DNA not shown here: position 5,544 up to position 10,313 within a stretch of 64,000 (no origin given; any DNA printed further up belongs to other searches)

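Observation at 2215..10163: Translationally coupled pair of giant ORFs (1489 aa + 1155 aa) with no recognisable domains: best candidate for an undescribed system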

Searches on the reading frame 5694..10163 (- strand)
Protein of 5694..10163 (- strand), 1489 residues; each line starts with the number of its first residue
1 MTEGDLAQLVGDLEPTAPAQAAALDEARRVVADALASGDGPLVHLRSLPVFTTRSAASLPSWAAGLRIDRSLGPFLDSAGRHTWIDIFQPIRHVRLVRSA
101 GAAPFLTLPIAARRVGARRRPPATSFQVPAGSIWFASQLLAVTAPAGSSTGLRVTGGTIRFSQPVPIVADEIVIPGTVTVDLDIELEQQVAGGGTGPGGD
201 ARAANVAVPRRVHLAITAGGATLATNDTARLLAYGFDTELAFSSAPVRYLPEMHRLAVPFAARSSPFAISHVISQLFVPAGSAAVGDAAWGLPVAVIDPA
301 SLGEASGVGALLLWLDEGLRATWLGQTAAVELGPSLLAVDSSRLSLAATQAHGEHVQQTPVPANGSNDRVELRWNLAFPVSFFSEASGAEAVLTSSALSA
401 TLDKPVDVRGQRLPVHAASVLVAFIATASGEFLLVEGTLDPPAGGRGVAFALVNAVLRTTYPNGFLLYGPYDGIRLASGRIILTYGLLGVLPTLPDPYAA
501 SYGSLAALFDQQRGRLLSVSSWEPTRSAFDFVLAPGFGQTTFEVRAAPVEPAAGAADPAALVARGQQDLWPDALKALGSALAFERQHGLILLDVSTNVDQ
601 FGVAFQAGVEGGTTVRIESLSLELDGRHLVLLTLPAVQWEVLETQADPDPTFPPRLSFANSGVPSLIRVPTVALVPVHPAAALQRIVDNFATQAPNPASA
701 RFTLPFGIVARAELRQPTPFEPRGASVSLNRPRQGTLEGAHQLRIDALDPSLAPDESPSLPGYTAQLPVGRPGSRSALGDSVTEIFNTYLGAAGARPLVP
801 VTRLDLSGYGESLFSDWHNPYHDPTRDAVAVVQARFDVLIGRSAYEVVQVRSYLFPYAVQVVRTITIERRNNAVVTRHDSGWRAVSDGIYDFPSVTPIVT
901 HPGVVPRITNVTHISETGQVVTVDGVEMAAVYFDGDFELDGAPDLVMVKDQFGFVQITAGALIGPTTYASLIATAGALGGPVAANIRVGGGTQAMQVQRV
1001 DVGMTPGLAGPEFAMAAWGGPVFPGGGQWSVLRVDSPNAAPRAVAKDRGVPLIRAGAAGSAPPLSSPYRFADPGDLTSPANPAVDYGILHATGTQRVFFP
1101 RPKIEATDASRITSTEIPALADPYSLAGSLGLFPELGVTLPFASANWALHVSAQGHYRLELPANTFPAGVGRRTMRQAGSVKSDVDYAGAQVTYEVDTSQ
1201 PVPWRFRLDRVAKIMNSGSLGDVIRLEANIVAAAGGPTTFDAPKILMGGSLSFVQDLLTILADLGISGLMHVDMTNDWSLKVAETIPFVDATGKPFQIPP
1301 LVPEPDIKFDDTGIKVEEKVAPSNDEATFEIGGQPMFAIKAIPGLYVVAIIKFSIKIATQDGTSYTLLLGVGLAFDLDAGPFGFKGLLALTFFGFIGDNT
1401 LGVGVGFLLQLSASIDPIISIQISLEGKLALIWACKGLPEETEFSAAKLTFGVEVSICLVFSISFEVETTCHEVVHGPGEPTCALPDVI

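Call 6: search_protein_families(library=pfam, proteins=[window:5694-10163:-], max_evalue=1)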
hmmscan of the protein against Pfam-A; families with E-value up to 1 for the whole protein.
window:5694-10163:- (1489 aa): 0 families

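Call 7: search_protein_families(library=ncbifam, proteins=[window:5694-10163:-], max_evalue=1)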
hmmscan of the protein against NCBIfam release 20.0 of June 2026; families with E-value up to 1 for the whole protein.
window:5694-10163:- (1489 aa): 0 families

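Call 8: search_protein_families(library=padloc, proteins=[window:5694-10163:-], max_evalue=1)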
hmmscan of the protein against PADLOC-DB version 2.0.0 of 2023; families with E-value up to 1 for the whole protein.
window:5694-10163:- (1489 aa): 0 families

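Call 9: search_protein_families(library=phrogs, proteins=[window:5694-10163:-], max_evalue=1)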
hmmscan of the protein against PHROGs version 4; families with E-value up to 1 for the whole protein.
window:5694-10163:- (1489 aa): 0 families

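Call 10: find_homologous_proteins(query=window:5694-10163:-)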
Query window:5694-10163:- (1489 aa): 111 proteins with E <= 0.001 among 8000 candidates.
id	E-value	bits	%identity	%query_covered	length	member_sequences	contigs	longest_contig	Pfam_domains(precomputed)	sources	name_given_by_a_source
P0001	0.0e+0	3300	100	100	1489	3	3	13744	-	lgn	-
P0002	0.0e+0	2825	84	100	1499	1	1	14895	-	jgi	jgi:hypothetical protein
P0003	0.0e+0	2281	70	100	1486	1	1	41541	-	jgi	jgi:hypothetical protein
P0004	0.0e+0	2136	70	93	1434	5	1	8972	-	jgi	jgi:hypothetical protein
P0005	0.0e+0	2102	68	94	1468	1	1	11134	-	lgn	-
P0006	0.0e+0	2099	68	94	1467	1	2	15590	-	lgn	-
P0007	0.0e+0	1965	62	97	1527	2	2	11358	-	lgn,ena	-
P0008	0.0e+0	1829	58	100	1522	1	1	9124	-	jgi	jgi:hypothetical protein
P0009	0.0e+0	1826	59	97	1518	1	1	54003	-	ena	-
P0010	0.0e+0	1809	58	100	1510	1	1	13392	-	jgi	jgi:hypothetical protein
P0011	0.0e+0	1766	61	92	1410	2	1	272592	-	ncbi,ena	-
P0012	0.0e+0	1763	58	100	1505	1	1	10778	-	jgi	-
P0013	0.0e+0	1749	56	100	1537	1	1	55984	-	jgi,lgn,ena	-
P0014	0.0e+0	1715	57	100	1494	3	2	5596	-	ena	-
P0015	0.0e+0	1708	55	100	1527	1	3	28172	-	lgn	-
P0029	0.0e+0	1594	53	97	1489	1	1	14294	-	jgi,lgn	-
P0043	3.4e-295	1001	40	98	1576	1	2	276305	-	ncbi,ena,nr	ncbi:MAG: hypothetical protein QNJ44_00900 [Rhodobacter sp.]|nr:hypothetical protein [Rhodobacter sp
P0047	4.1e-190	653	35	97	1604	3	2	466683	-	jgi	-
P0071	1.9e-109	385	31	85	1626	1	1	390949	-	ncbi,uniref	ncbi:hypothetical protein [Streptomyces sp. NPDC001930]|uniref:hypothetical protein n=1 Tax=Streptom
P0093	3.9e-96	341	29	74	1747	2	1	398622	-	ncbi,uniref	ncbi:hypothetical protein [Taklimakanibacter deserti]|uniref:hypothetical protein n=1 Tax=Taklimakan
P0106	1.6e-69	253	26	99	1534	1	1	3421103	-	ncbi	-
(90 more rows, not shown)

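Call 17: find_encoding_contigs(protein=P0011, flank=10000, max_places=2)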
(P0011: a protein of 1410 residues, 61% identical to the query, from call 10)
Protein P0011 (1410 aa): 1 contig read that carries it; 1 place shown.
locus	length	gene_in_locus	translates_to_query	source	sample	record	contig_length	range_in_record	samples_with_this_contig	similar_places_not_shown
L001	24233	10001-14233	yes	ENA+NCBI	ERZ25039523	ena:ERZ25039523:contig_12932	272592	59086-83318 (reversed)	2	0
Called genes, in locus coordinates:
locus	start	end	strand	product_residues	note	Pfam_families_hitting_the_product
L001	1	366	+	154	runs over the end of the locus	PF22817:ApeP-like (weak), PF07977:FabA, PF22818:ApeI-like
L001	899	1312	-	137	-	PF01850:PIN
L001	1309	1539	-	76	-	-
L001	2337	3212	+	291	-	-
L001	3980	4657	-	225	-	PF13358:DDE_3, PF00665:rve (weak)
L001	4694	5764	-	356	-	PF07690:MFS_1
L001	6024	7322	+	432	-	PF00872:Transposase_mut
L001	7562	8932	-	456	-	PF01609:DDE_Tnp_1, PF13751:DDE_Tnp_1_6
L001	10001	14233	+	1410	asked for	-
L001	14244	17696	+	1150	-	-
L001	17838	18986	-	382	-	PF01717:Meth_synt_2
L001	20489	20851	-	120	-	-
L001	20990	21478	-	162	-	-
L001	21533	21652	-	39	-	PF21833:DUF6893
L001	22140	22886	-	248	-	PF00106:adh_short, PF08659:KR, PF13561:adh_short_C2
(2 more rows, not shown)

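Call 18: find_encoding_contigs(protein=P0043, flank=10000, max_places=2)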
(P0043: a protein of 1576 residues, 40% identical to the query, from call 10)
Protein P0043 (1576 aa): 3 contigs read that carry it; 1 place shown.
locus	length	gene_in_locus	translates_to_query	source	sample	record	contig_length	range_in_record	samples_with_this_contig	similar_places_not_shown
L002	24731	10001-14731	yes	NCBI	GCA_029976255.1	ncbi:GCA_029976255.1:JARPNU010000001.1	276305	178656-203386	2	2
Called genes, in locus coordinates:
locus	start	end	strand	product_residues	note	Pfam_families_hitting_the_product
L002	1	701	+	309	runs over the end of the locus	PF05853:BKACE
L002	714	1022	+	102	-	PF00171:Aldedh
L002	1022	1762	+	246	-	PF00106:adh_short, PF01370:Epimerase (weak), PF08659:KR, PF13561:adh_short_C2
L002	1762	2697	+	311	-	PF02737:3HCDH_N, PF00725:3HCDH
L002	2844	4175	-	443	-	PF01266:DAO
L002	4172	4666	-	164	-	PF00106:adh_short (faint), PF13561:adh_short_C2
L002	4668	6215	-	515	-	PF06253:MTTB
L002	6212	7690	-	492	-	PF00171:Aldedh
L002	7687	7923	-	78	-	-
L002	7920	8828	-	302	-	PF00701:DHDPS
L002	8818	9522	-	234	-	PF00392:GntR, PF07729:FCD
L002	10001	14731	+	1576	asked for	-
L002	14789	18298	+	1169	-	-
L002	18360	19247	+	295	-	PF00165:HTH_AraC, PF12833:HTH_18, PF00165:HTH_AraC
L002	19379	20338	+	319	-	-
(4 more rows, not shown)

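Call 19: find_encoding_contigs(protein=P0071, flank=10000, max_places=2)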
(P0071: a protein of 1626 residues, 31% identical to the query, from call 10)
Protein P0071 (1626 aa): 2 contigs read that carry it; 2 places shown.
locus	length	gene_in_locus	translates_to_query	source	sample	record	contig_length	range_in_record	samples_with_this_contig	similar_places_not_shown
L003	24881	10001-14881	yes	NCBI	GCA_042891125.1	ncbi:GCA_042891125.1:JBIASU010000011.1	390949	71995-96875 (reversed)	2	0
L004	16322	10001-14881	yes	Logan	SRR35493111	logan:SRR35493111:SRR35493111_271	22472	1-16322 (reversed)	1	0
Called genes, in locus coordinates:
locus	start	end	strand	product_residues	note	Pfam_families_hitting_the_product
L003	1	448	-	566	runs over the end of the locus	PF00128:Alpha-amylase, PF16657:Malt_amylase_C (weak)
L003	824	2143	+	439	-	PF02543:Carbam_trans_N, PF16861:Carbam_trans_C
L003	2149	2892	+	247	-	PF19547:DUF6071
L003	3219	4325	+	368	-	PF07690:MFS_1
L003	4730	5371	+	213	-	-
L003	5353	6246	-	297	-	PF00561:Abhydrolase_1, PF12146:Hydrolase_4 (weak), PF12697:Abhydrolase_6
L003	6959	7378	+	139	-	-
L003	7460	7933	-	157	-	PF04892:VanZ-LLP1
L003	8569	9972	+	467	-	-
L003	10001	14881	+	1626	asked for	-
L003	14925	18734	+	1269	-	-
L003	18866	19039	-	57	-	-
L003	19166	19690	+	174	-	PF00440:TetR_N, PF21993:TetR_C_13_2, PF16925:TetR_C_13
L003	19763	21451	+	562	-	PF01370:Epimerase, PF13460:NAD_binding_10 (weak), PF07993:NAD_binding_4 (weak), PF00561:Abhydrolase_1, PF12146:Hydrolase_4 (weak), PF06821:Ser_hydrolase (faint)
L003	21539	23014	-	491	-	PF13520:AA_permease_2, PF00324:AA_permease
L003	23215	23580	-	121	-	-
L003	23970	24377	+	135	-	PF18029:Glyoxalase_6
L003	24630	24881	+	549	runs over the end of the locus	PF13646:HEAT_2 (weak)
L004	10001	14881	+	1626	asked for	-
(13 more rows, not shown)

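Call 22: search_solved_structures(query=A1, max_evalue=10, show_alignments=2)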
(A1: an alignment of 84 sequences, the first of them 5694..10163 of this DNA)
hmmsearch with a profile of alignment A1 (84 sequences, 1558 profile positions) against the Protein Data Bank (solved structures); distinct sequences matched with E-value up to 10: 16.
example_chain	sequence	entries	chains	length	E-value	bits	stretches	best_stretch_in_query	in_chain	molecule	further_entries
1ucj_A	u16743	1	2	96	0.16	12.7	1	1186-1253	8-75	Guanyl-specific ribonuclease Sa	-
1uck_A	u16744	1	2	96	0.22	12.2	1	1186-1253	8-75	Guanyl-specific ribonuclease Sa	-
1t2i_A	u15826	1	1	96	0.24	12.1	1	1186-1256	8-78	Guanyl-specific ribonuclease Sa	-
1ucl_A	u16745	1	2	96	0.26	12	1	1186-1253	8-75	Guanyl-specific ribonuclease Sa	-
1i8v_A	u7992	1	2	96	0.39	11.4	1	1186-1254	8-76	GUANYL-SPECIFIC RIBONUCLEASE SA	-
1uci_A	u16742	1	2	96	0.39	11.4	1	1186-1253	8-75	Guanyl-specific ribonuclease Sa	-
1ay7_A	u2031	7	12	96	0.45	11.2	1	1186-1253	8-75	GUANYL-SPECIFIC RIBONUCLEASE SA | RIBONUCLEASE SA | RIBONUCLEASE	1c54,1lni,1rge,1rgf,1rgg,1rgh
4j5g_A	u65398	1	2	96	0.45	11.2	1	1186-1253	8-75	Guanyl-specific ribonuclease Sa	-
1ynv_X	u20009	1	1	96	0.45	11.2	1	1186-1253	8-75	Guanyl-specific ribonuclease Sa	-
1i70_A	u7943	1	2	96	0.48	11.1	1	1186-1252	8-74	GUANYL-SPECIFIC RIBONUCLEASE SA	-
1t2h_A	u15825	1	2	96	0.5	11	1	1186-1252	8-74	Guanyl-specific ribonuclease Sa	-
4gho_A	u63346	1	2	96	0.52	11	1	1186-1253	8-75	Guanyl-specific ribonuclease Sa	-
1box_A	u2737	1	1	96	0.53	11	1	1186-1253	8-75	GUANYL-SPECIFIC RIBONUCLEASE SA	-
1gmp_A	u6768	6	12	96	1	10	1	1186-1236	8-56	RIBONUCLEASE SA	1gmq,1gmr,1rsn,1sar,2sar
4j5k_A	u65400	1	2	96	1.1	9.9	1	1186-1252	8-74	Guanyl-specific ribonuclease Sa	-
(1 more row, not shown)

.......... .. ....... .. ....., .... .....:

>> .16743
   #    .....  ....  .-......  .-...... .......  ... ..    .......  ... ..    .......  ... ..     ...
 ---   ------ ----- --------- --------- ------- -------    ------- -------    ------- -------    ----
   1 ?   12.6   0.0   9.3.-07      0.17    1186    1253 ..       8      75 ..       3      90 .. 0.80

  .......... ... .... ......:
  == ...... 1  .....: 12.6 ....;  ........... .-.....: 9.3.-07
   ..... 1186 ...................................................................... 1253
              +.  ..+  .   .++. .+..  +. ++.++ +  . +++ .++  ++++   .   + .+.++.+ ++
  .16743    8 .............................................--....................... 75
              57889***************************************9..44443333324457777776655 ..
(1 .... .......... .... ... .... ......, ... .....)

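Call 26: find_homologous_proteins(query=L003:14925-18734:+)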
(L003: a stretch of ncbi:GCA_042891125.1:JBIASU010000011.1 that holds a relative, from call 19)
Query L003:14925-18734:+ (1269 aa): 703 proteins with E <= 0.001 among 8000 candidates; the best 120 are listed.
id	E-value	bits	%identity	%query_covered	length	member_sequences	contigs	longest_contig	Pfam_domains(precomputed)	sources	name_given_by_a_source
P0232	0.0e+0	2844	100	100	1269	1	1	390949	-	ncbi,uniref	ncbi:hypothetical protein [Streptomyces sp. NPDC001930]|uniref:hypothetical protein n=1 Tax=Streptom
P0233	0.0e+0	2512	89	100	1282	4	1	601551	-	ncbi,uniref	ncbi:hypothetical protein [Streptomyces sp. NPDC088707]|uniref:hypothetical protein n=1 Tax=Streptom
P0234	0.0e+0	1947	72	100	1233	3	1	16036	-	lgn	-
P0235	0.0e+0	1946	73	100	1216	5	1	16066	-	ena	-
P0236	0.0e+0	1828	70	100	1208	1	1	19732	-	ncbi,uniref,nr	ncbi:hypothetical protein [Streptomyces sp. MZ04]|uniref:hypothetical protein n=1 Tax=Streptomyces s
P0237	0.0e+0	1520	62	100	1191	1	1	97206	-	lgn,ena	-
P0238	0.0e+0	1518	62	100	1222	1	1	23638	-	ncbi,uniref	ncbi:hypothetical protein [Streptomyces sp. YS-3]|uniref:hypothetical protein n=1 Tax=Streptomyces s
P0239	0.0e+0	1499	61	100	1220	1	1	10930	-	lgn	-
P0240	0.0e+0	1491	60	100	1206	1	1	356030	-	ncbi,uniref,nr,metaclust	ncbi:hypothetical protein [Streptomyces xylophagus]|uniref:hypothetical protein n=1 Tax=Streptomyces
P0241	0.0e+0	1440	60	100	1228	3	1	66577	-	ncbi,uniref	ncbi:hypothetical protein [Kitasatospora sp. NPDC051705]|uniref:hypothetical protein n=1 Tax=Kitasat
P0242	0.0e+0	1434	59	100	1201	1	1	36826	-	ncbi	ncbi:hypothetical protein [Streptomyces sp. NPDC002671]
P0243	0.0e+0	1388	57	100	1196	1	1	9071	-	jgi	-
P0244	0.0e+0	1240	54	100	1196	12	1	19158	-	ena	-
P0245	0.0e+0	1233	54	99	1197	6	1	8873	-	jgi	-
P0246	0.0e+0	1231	54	100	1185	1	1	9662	-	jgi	jgi:hypothetical protein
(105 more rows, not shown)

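Call 51: search_protein_families(library=pfam, proteins=[L003:8569-9972:+], max_evalue=0.01)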
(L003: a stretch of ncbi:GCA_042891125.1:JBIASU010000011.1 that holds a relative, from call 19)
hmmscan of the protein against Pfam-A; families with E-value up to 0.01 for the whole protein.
L003:8569-9972:+ (467 aa): 0 families
